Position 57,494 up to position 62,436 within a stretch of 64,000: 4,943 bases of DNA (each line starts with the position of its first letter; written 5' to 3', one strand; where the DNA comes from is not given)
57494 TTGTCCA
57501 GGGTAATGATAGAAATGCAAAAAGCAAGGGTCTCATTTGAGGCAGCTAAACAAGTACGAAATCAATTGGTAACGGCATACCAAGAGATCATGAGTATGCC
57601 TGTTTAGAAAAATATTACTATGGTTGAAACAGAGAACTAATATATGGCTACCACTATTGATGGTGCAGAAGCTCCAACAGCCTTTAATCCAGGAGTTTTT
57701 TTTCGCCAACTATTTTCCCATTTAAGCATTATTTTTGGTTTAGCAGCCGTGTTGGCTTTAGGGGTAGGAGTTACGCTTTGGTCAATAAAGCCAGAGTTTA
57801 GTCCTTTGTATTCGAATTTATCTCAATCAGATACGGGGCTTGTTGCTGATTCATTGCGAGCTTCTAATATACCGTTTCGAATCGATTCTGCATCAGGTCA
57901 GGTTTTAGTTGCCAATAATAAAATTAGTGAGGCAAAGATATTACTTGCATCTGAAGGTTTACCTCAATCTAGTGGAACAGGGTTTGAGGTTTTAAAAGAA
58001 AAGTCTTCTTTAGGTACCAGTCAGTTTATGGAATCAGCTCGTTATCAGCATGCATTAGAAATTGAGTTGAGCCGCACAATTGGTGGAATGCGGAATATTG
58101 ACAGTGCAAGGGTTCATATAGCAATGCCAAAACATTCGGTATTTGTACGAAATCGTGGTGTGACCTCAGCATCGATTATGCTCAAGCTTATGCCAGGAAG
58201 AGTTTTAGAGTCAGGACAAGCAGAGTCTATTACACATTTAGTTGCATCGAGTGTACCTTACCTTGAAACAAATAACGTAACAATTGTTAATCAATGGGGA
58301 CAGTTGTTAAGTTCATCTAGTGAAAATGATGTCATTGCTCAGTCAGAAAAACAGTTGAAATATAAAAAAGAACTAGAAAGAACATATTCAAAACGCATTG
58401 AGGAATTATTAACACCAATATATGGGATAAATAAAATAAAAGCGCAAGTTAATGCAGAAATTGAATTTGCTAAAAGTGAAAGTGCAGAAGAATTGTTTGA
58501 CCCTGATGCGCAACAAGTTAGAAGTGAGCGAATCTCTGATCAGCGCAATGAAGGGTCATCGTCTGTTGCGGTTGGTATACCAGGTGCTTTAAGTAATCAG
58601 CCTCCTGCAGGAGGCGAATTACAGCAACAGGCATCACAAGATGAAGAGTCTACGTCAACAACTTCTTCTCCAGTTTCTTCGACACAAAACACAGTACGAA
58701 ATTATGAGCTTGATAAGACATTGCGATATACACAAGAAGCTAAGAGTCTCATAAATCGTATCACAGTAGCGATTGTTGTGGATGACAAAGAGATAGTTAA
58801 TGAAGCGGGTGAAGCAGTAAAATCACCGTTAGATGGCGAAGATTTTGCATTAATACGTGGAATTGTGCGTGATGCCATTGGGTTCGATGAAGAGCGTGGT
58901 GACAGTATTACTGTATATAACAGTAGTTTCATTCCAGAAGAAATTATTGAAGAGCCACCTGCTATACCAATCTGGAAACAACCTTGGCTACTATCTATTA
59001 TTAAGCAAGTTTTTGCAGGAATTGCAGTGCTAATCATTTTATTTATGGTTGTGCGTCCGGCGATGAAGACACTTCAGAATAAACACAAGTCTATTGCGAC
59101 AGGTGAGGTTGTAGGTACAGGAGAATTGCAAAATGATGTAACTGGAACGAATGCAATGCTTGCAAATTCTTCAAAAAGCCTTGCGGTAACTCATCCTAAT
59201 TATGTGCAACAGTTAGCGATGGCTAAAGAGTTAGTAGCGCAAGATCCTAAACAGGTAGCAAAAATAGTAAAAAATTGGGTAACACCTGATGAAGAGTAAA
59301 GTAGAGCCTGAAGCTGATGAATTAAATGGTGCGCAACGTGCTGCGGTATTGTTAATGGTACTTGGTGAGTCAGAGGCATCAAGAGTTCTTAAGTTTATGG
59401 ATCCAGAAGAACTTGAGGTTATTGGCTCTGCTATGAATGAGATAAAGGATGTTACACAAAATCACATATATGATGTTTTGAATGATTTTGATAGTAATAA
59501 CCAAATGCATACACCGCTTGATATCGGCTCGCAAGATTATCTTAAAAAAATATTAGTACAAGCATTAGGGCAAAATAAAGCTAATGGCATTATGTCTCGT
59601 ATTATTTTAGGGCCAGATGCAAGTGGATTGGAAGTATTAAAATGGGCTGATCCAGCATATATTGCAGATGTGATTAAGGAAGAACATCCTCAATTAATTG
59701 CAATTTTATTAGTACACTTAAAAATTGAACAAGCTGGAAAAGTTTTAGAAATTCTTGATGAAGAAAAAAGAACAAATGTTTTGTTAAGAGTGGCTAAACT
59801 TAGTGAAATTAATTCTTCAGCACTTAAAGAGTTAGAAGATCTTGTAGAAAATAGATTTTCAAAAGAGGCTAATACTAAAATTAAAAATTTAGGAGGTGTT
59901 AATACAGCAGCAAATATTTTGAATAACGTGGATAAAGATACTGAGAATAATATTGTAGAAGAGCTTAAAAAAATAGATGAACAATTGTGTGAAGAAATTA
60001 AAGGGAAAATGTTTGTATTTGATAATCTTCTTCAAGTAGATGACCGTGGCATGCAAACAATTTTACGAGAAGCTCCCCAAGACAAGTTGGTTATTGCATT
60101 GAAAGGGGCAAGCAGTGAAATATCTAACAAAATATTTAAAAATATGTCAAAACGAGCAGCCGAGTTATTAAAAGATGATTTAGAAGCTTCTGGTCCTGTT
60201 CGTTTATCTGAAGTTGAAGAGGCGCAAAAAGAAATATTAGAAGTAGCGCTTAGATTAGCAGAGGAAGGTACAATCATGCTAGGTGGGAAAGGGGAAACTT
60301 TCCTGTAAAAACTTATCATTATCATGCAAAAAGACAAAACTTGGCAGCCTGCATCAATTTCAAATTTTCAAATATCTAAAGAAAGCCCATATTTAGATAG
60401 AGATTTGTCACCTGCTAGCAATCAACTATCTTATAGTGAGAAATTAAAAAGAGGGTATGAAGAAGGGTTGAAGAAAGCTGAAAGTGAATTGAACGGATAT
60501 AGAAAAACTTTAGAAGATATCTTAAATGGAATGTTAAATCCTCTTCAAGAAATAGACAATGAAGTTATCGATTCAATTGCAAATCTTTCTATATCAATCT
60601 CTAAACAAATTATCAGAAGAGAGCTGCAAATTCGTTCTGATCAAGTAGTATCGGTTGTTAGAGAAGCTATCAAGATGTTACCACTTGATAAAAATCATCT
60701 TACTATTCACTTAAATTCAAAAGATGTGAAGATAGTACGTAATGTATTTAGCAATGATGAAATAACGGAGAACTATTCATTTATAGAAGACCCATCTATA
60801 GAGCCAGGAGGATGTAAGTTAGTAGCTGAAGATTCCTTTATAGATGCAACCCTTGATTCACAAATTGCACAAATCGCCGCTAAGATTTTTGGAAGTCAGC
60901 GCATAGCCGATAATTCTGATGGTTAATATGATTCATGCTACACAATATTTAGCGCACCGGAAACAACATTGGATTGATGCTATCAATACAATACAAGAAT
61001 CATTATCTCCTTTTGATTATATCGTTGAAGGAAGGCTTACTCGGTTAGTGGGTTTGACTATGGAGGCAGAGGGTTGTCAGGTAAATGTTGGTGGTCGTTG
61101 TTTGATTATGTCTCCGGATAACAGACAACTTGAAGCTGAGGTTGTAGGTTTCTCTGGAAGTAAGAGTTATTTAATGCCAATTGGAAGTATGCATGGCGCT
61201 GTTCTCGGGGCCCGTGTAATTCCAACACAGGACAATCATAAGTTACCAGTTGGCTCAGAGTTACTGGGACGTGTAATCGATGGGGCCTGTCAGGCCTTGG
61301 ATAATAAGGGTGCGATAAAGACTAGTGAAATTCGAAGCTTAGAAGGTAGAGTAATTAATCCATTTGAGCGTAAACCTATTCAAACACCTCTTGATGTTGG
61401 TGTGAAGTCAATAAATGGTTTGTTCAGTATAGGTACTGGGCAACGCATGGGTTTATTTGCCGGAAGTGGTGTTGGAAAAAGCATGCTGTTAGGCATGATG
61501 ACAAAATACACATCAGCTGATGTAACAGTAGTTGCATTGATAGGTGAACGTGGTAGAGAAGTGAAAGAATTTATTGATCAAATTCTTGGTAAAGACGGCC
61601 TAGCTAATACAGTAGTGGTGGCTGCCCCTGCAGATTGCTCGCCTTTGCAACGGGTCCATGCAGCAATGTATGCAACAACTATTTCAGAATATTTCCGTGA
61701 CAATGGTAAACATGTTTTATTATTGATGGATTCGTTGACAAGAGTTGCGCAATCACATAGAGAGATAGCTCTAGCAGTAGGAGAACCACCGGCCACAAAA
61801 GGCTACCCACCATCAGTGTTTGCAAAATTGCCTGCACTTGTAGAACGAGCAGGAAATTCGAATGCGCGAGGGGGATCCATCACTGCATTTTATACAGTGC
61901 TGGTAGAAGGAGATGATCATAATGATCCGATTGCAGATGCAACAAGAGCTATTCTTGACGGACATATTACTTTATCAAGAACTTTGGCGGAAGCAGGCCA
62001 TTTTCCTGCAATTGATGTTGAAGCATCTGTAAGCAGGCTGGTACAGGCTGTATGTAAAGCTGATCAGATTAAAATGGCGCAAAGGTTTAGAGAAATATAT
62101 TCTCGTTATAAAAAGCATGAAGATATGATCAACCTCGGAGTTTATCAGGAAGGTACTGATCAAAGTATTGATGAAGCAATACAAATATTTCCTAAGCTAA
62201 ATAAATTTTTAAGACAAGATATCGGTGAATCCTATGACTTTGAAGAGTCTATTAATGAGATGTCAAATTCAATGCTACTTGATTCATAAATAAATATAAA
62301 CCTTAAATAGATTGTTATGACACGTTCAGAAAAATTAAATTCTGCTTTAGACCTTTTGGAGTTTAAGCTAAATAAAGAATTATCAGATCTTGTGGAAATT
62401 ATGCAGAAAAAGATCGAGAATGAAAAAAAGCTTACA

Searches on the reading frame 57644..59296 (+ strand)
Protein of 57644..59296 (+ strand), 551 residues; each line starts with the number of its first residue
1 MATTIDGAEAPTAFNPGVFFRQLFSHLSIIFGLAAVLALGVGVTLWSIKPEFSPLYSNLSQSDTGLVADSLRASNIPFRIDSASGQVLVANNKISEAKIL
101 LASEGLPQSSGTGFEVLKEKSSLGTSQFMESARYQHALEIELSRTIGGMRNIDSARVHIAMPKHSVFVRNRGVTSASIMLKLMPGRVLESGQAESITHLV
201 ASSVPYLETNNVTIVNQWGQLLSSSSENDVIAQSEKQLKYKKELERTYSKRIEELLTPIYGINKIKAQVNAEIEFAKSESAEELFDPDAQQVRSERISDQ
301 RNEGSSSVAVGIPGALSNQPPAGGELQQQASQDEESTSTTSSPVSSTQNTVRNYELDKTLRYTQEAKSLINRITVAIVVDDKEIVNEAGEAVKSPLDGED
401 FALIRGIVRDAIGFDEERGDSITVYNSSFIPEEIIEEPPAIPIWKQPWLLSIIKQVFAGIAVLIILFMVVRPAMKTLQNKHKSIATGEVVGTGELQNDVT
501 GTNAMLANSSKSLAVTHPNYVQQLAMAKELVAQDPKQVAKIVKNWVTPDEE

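Call 42: search_protein_families(library=ncbifam, proteins=[window:57644-59296:+], max_evalue=1e-10)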
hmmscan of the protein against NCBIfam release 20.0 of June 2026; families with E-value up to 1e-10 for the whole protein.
window:57644-59296:+ (551 aa): 2 families
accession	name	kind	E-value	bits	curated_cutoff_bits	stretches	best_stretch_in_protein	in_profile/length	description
TIGR00206.1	fliF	equivalog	1e-98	331.7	129.75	1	28-549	26-554/555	flagellar basal-body MS-ring/collar protein FliF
TIGR02544.1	III_secr_YscJ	equivalog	3.4e-18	66.1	161.95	1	52-217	21-186/193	type III secretion system inner membrane ring lipoprotein SctJ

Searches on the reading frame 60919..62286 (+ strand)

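Call 42: search_protein_families(library=ncbifam, proteins=[window:60919-62286:+], max_evalue=1e-10)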
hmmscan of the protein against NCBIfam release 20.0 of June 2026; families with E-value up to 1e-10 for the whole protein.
window:60919-62286:+ (456 aa): 35 families (the best 25 are shown)
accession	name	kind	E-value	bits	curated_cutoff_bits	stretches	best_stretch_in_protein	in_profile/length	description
TIGR03496.1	FliI_clade1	equivalog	9e-190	630.8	619.1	1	38-449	1-412/414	flagellar protein export ATPase FliI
TIGR01026.1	fliI_yscN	subfamily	1e-171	571.5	379.5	1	34-449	21-436/440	FliI/YscN family ATPase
TIGR03497.1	FliI_clade2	equivalog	1.7e-165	551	629.8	1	38-450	1-411/413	flagellar protein export ATPase FliI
NF005535.1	PRK07196.1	equivalog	7.6e-161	535.9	715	1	36-449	19-431/434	flagellar protein export ATPase FliI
TIGR02546.1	III_secr_ATP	equivalog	4.5e-159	529.7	604.75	1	36-450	5-420/423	type III secretion system ATPase SctN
TIGR03498.1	FliI_clade3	equivalog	7.8e-154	512.4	587.45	1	38-450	1-416/418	flagellar protein export ATPase FliI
NF005391.0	PRK06936.1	equivalog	1.9e-144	481.8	657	1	35-450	21-436/439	type III secretion system ATPase SctN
NF005295.0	PRK06820.1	equivalog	7.4e-140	466.8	690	1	45-449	38-436/440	EscN/YscN/HrcN family type III secretion system ATPase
NF006575.0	PRK09099.1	subfamily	3.1e-133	444.7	706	1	36-449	26-438/443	type III secretion system ATPase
NF006290.1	PRK08472.1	equivalog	1.6e-130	435.8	644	1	23-450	4-431/433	flagellar protein export ATPase FliI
NF006012.0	PRK08149.1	equivalog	2.6e-119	399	594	1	41-450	14-428/431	type III secretion system ATPase SctN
NF005765.0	PRK07594.1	equivalog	5.1e-118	394.5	715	1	31-448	16-427/433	EscN/YscN/HrcN family type III secretion system ATPase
NF004578.0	PRK05922.1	equivalog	2e-89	300.3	604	1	35-449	18-428/434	type III secretion system ATPase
NF040574.1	T3SS_ATP_VscN2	exception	1.7e-68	231.5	750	1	55-449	24-414/420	type III secretion system ATPase VscN2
NF009884.0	PRK13343.1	equivalog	2.4e-56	191.4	554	1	97-443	87-434/507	F0F1 ATP synthase subunit alpha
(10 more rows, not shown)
